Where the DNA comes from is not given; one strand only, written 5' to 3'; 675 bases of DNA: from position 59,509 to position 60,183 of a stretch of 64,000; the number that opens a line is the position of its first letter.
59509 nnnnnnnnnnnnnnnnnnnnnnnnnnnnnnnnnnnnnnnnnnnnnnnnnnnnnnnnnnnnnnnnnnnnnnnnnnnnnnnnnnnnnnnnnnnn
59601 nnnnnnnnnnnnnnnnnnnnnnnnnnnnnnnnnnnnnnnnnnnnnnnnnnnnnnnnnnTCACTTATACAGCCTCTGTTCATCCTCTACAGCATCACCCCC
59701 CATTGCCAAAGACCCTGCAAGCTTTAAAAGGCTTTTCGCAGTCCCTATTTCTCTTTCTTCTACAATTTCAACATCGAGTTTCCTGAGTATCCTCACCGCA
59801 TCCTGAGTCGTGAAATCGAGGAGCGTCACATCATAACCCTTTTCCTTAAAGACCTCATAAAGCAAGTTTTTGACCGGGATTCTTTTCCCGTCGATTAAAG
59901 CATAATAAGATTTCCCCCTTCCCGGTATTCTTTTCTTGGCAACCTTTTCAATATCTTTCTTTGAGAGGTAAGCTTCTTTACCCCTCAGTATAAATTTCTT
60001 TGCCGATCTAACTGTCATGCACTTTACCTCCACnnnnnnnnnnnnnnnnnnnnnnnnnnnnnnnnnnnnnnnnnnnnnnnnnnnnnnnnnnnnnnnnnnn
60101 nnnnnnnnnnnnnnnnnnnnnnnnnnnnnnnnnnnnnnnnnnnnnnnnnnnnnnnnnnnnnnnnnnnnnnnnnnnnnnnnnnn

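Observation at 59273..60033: PIN-domain toxin paired with an atypical, long upstream partner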

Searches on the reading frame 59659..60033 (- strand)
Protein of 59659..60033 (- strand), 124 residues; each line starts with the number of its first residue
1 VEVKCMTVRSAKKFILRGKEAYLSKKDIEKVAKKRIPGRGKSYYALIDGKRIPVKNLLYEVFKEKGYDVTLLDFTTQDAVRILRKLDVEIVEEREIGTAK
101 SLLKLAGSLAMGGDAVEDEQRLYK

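Call 3: search_protein_families(library=pfam, proteins=[window:59659-60033:-], max_evalue=1)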
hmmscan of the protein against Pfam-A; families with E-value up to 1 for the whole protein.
window:59659-60033:- (124 aa): 2 families
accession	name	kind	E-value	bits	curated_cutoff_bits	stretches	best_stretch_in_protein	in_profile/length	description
PF00338.27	Ribosomal_S10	-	0.12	13.2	21.2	1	65-92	5-32/98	Ribosomal protein S10p/S20e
PF12636.12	DUF3781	-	0.16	12.3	27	0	27-56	35-63/72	Protein of unknown function (DUF3781)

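Call 4: search_protein_families(library=ncbifam, proteins=[window:59659-60033:-], max_evalue=1)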
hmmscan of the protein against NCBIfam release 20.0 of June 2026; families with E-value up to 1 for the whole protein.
window:59659-60033:- (124 aa): 1 family
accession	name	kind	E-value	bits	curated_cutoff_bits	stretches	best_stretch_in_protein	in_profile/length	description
NF002576.0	PRK02227.1-5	equivalog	0.12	11.7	297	1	59-111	127-181/236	hypothetical protein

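Call 5: search_solved_structures(query=window:59659-60033:-, max_evalue=10)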
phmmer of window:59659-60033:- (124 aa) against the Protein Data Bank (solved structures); distinct sequences matched with E-value up to 10: 5.
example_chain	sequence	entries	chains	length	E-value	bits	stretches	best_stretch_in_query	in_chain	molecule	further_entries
7ooc_I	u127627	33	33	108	0.028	17.9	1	63-106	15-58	30S ribosomal protein S10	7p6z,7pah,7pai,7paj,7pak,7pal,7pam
7ood_d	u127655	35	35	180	0.22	15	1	25-91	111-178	50S ribosomal protein L5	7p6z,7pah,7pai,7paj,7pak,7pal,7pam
2wjd_A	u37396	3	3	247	0.69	13.4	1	14-50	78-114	TYROSINE-PROTEIN PHOSPHATASE CPSB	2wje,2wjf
3qy8_A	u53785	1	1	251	0.7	13.4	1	14-50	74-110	Tyrosine-protein phosphatase CpsB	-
4z0n_A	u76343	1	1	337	0.79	13.2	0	39-90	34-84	Periplasmic binding protein/LacI transcriptional regulator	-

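Call 6: find_homologous_proteins(query=window:59659-60033:-, max_evalue=0.001)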
Query window:59659-60033:- (124 aa): 24 proteins with E <= 0.001 among 34 candidates.
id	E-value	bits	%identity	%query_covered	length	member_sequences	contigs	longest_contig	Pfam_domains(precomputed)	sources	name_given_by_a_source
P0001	3.7e-64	232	94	96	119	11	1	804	-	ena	-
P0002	3.4e-63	229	93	96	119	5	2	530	-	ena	-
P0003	7.4e-62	224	89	98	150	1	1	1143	-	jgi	jgi:hypothetical protein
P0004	7.5e-61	221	92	96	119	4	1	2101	-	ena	-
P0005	1.8e-55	204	86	95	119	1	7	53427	-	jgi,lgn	jgi:hypothetical protein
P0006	5.1e-53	196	81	93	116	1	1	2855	-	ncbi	-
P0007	2.3e-52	194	81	94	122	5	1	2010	-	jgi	jgi:uncharacterized protein (DUF433 family)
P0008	2.4e-50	187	77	92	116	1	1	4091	-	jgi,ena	jgi:hypothetical protein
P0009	4.2e-50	187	77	93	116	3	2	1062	-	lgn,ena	-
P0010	1.7e-45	172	69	92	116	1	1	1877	-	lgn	-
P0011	1.9e-45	172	70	93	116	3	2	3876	-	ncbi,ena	ncbi:MAG: hypothetical protein ACRENZ_10530 [Thermodesulfobacteriota bacterium]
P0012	1.6e-43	165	67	92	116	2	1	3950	-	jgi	-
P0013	2.9e-43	165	67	92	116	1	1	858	-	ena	-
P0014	3.4e-43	164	73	92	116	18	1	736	-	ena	-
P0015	5.4e-43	164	68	92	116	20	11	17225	-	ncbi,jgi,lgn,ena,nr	ncbi:MAG: hypothetical protein E2O67_02345 [Deltaproteobacteria bacterium]|nr:MAG: hypothetical prot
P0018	9.2e-42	160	68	91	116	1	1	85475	-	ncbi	ncbi:MAG: hypothetical protein ACREOW_07805 [Thermodesulfobacteriota bacterium]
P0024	1.9e-14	72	38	95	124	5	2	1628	-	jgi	-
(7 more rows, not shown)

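Call 11: find_encoding_contigs(protein=P0018, flank=4000, max_places=3)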
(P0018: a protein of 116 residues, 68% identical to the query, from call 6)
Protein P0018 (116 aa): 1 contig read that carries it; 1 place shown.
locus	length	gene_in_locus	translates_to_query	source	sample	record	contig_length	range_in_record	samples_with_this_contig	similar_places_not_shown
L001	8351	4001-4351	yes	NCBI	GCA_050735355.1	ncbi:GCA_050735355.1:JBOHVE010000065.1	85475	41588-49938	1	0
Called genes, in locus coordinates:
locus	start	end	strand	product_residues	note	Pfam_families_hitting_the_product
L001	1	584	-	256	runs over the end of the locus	PF28206:Vpar_1526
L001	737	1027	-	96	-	-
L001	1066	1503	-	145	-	-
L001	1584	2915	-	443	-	-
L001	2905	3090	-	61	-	PF00589:Phage_integrase (weak)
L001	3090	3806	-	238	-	PF00589:Phage_integrase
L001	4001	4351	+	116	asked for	-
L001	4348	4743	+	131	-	PF01850:PIN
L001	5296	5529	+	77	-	-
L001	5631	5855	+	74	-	PF02452:PemK_toxin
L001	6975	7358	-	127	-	PF03992:ABM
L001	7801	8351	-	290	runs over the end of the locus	PF00753:Lactamase_B, PF23023:Anti-Pycsar_Apyc1 (weak), PF12706:Lactamase_B_2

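Call 12: find_encoding_contigs(protein=P0005, flank=4000, max_places=4)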
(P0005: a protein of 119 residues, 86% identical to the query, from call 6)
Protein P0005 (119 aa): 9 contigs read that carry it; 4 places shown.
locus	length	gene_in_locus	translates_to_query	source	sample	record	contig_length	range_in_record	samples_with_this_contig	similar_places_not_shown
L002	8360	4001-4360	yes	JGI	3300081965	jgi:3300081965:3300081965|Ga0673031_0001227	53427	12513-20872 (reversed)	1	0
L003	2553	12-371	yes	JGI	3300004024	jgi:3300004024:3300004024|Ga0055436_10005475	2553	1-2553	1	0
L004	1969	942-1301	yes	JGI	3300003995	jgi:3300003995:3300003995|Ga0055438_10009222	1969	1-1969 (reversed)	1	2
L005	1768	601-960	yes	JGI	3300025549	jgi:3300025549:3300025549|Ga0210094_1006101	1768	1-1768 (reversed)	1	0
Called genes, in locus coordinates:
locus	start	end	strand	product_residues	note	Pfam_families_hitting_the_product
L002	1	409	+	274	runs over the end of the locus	PF04909:Amidohydro_2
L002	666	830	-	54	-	-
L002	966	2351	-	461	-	PF01078:Mg_chelatase (faint), PF00158:Sigma54_activat, PF14532:Sigma54_activ_2, PF25601:AAA_lid_14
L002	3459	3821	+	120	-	-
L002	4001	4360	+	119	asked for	-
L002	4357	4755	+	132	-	PF01850:PIN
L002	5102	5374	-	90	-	PF05016:ParE_toxin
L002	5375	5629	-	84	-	-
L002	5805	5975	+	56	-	-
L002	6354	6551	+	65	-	-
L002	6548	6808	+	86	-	PF24732:ParE_like (weak)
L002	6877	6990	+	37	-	-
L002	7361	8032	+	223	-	PF01965:DJ-1_PfpI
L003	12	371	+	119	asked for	-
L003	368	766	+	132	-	PF01850:PIN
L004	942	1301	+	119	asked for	-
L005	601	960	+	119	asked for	-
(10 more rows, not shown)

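Call 13: find_encoding_contigs(protein=P0015, flank=4000, max_places=5)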
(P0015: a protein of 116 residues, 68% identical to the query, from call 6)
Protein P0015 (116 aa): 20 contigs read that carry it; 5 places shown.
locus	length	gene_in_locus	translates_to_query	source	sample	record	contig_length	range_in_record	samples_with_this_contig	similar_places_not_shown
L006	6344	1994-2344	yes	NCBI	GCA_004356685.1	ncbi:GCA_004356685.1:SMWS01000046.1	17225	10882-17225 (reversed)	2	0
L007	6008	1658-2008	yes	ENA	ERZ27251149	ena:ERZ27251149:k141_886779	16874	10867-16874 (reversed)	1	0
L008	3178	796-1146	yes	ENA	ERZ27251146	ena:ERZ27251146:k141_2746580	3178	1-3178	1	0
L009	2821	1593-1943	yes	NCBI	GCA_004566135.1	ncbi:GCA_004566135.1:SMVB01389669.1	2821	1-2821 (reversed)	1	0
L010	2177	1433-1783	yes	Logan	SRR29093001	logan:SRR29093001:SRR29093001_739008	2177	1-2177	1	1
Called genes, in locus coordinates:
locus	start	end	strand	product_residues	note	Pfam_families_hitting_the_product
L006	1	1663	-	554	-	PF01019:G_glu_transpept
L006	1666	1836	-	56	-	-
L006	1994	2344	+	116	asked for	-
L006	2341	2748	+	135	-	PF01850:PIN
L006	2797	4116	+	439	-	-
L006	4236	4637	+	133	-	PF01641:SelR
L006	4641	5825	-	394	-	PF08495:FIST, PF10442:FIST_C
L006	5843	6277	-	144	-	PF01243:PNPOx_N, PF12900:Pyridox_ox_2 (weak)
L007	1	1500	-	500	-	?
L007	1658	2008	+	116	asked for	-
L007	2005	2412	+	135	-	PF01850:PIN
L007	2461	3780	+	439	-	-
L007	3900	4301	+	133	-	PF01641:SelR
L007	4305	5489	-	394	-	PF08495:FIST, PF10442:FIST_C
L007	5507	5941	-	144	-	PF01243:PNPOx_N, PF12900:Pyridox_ox_2 (weak)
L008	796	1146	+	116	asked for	-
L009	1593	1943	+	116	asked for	-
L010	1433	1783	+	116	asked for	-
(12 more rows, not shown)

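Call 14: search_protein_representatives(protein=window:59659-60033:-)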
Query: 124 residues. Proteins with E-value up to 0.001 (for the whole library): 59; up to 1e-10: 26; up to 1e-30: 2. The best 59 are listed.
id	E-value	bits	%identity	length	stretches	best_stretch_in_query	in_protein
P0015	1.7e-43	163.6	68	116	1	11-124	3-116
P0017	1.3e-42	160.7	70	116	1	11-124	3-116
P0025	2.7e-23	98.5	51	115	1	13-123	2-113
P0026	5.2e-23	97.6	54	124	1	15-123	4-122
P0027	3.7e-20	88.4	49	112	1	14-123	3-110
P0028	1.8e-19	86.2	44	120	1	12-123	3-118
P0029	8.7e-18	80.8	49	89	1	38-123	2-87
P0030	2.6e-17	79.3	44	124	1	7-124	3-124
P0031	7.7e-17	77.7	48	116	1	14-124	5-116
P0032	1.8e-16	76.6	47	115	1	16-123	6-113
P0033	2.0e-16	76.4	44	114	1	14-124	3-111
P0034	2.2e-16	76.3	44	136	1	22-124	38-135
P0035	3.1e-16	75.8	44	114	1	12-123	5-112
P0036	4.2e-14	68.9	39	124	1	8-123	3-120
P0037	4.2e-14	68.9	41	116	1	13-123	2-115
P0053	1.0e-07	48.4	33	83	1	14-94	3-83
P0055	4.8e-07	46.2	40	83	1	13-93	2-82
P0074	2.0e-04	37.8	38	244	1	12-119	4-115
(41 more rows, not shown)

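Call 15: predict_structure(alignment_id=A1)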
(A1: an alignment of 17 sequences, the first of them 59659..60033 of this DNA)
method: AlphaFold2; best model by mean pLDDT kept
length: 124 residues; sequences in the alignment: 17
mean_pLDDT: 73.6   pTM: 0.64
mean pLDDT of the five models: 73.6, 72.7, 72.5, 71.4, 69.8
residues with pLDDT >= 90: 19; 70-90: 61; 50-70: 22; < 50: 22
segments of 3 or more residues with pLDDT < 50: 1-8, 111-124
pLDDT, mean of each block of 10 residues (from residue 1): 49 86 89 73 82 90 87 86 90 66 58 41 36
secondary structure, 60 per line:
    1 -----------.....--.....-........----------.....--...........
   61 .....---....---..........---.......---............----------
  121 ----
elements in order: E12-16 E19-23 H25-32 E43-47 E50-53 H54-65 H69-72 H76-85 E89-92 H99-110

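Call 21: search_protein_families(library=pfam, alignment_id=A2, max_evalue=0.1)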
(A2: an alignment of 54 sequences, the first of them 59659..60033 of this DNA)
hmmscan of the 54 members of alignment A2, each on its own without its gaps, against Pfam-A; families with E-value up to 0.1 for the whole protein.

A. member 1, window:59659-60033:- (124 aa): 0 families

B. families by the number of members that match (of 54 scanned): 37 families (the first 25 are shown)
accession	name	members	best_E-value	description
PF07308.18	DUF1456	3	0.0016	Protein of unknown function (DUF1456)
PF04055.27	Radical_SAM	3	0.014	Radical SAM superfamily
PF03484.21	B5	2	0.0014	tRNA synthetase B5 domain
PF21160.3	PrkC-like_PASTA-like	2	0.0015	Serine/threonine protein kinase-like, C-terminal PASTA-like domain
PF18468.6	Pfk_N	1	0.0012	Phosphofructokinase N-terminal domain yeast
PF07728.20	AAA_5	1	0.0026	AAA domain (dynein-related subfamily)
PF00338.27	Ribosomal_S10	1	0.0049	Ribosomal protein S10p/S20e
PF16877.10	DUF5078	1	0.0049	Domain of unknown function (DUF5078)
PF18216.6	N_formyltrans_C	1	0.0072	N-formyltransferase dimerization C-terminal domain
PF01113.26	DapB_N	1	0.0074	Dihydrodipicolinate reductase, N-terminus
PF06290.16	PsiB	1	0.0077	Plasmid SOS inhibition protein (PsiB)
PF01746.26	tRNA_m1G_MT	1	0.0086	tRNA (Guanine-1)-methyltransferase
PF03434.18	DUF276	1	0.0093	DUF276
PF17996.7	CE2_N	1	0.014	Carbohydrate esterase 2 N-terminal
PF13537.11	GATase_7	1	0.019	Glutamine amidotransferase domain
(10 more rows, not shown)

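Call 22: search_solved_structures(query=A2, max_evalue=10, show_alignments=3)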
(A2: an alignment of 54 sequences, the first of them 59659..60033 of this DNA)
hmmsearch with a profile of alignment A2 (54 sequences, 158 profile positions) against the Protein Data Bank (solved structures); distinct sequences matched with E-value up to 10: 1.
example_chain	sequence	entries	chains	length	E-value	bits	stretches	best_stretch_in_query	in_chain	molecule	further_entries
1yem_A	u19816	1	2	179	0.58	13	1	54-99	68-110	Conserved hypothetical protein Pfu-838710-001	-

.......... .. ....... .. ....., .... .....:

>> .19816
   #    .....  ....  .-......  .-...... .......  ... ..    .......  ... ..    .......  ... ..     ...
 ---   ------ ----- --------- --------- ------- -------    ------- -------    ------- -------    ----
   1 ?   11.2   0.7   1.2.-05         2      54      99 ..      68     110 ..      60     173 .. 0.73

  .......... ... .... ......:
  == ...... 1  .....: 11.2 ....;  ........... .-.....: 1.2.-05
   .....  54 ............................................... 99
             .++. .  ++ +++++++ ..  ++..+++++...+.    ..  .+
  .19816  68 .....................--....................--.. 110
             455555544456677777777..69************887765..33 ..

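Call 29: fold_search(model_id=the predicted structure, library=pdb)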
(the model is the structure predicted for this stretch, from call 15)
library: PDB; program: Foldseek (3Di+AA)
matches with E <= 10: 42; with E <= 0.001: 0
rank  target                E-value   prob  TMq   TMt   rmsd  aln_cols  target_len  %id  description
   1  4pbc_A                1.2e+00  0.06  0.20  0.11  11.9        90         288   12  X-ray crystal structure of a putative D-amino acid aminotransferase from Burkholderia cenocepacia (released 2014-07-02)
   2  5zmm_B                2.2e+00  0.41  0.32  0.08   3.3        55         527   18  Structure of the Type IV phosphorothioation-dependent restriction endonuclease ScoMcrA (released 2018-09-26)
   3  9fhl_d                2.5e+00  0.12  0.26  0.39   4.2        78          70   12  High-resolution cryo-EM structure of Saccharolobus solfataricus 30S ribosomal subunit bound to mRNA and initiator tRNA (released 2025-01-15)
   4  5mqz_D                2.8e+00  0.03  0.18  0.10   8.4        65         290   15  Archaeal branched-chain amino acid aminotransferase from Archaeoglobus fulgidus; holoform (released 2018-01-17)
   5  5zmm_A                3.2e+00  0.28  0.30  0.07   3.0        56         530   16  Structure of the Type IV phosphorothioation-dependent restriction endonuclease ScoMcrA (released 2018-09-26)
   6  6ec7                  3.2e+00  0.04  0.30  0.06  15.2       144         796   12  Glutamylation domain, TbtB, from thiomuracin biosynthesis (released 2019-08-14)
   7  5mqz_A                3.2e+00  0.03  0.18  0.10   8.4        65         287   15  Archaeal branched-chain amino acid aminotransferase from Archaeoglobus fulgidus; holoform (released 2018-01-17)
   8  6ec8                  3.9e+00  0.04  0.30  0.06  13.4       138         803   10  Glutamylation domain, TbtB, from thiomuracin biosynthesis bound to 5'-phosphodesmethylglutamycin (released 2019-06-19)
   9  8onl_A                3.9e+00  0.02  0.19  0.10  11.6        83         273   14  Crystal structure of D-amino acid aminotransferase from Aminobacterium colombiense point mutant E113A (released 2023-08-30)
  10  3ubm_C                4.2e+00  0.03  0.18  0.07   7.8        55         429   24  Formyl-CoA:oxalate CoA-transferase from Acetobacter aceti (released 2012-03-21)
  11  5e25_C                4.7e+00  0.03  0.19  0.10   6.2        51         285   14  Crystal structure of branched-chain aminotransferase from thermophilic archaea Geoglobus acetivorans complexed with al (released 2016-10-05)
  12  3v1z_B                5.3e+00  0.04  0.24  0.13   7.2        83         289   14  Crystal structure of Type IIF restriction endonuclease Bse634I with cognate DNA (released 2012-04-25)
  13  8onn_E                5.3e+00  0.02  0.19  0.11  11.8        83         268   14  Crystal structure of D-amino acid aminotransferase from Aminobacterium colombiense point mutant E113A complexed with 3 (released 2023-08-30)
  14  9evt_L                5.7e+00  0.06  0.15  0.17   7.4        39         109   20  Structure of the small subunit of the flowering plant mitoribosome with the maturation factor RsgA (released 2026-03-18)
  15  8onn_A                6.1e+00  0.02  0.19  0.11  11.6        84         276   14  Crystal structure of D-amino acid aminotransferase from Aminobacterium colombiense point mutant E113A complexed with 3 (released 2023-08-30)
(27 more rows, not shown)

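Call 32: find_encoding_contigs(protein=P0055, flank=3000, max_places=3)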
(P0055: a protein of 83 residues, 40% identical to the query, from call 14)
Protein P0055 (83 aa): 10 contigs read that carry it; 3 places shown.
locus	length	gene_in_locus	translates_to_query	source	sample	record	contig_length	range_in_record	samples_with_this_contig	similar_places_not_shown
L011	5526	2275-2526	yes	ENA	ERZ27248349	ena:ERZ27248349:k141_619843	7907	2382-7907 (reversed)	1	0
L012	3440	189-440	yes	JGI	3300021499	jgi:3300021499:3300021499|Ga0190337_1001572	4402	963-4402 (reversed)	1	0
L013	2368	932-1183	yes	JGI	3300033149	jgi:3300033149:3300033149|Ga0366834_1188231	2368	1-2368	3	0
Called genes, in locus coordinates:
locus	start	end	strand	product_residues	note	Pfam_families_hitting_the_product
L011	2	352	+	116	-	?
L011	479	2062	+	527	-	PF01609:DDE_Tnp_1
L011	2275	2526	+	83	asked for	PF28009:SCO5918 (weak)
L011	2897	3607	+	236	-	PF08843:AbiEii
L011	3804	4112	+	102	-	PF01797:Y1_Tnp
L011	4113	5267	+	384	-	PF12323:HTH_OrfB_IS605, PF01385:OrfB_IS605, PF07282:Cas12f1-like_TNB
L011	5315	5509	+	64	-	-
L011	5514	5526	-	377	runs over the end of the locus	PF13439:Glyco_transf_4, PF13692:Glyco_trans_1_4 (weak)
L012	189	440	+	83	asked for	PF28009:SCO5918 (weak)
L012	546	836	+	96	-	-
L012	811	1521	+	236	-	PF08843:AbiEii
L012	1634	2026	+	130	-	PF01797:Y1_Tnp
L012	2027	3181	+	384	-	PF12323:HTH_OrfB_IS605, PF01385:OrfB_IS605, PF07282:Cas12f1-like_TNB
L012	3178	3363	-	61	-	-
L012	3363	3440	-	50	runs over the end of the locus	-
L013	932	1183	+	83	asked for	PF28009:SCO5918 (weak)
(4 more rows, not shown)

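Call 33: find_encoding_contigs(protein=P0026, flank=3000, max_places=3)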
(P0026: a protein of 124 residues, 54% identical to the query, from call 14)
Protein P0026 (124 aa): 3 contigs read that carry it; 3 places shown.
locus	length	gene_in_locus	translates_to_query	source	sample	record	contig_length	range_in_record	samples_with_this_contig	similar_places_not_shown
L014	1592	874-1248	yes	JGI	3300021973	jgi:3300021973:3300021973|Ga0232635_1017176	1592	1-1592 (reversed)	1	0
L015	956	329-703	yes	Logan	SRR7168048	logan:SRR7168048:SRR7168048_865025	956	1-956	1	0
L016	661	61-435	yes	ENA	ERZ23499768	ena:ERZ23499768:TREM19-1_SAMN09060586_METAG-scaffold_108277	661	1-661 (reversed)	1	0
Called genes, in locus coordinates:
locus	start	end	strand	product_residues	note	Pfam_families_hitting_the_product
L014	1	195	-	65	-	?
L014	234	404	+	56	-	-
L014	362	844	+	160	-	PF01850:PIN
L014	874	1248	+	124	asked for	-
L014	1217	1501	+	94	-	PF01850:PIN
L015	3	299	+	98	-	?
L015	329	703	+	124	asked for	-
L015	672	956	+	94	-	PF01850:PIN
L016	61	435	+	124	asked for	-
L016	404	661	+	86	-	?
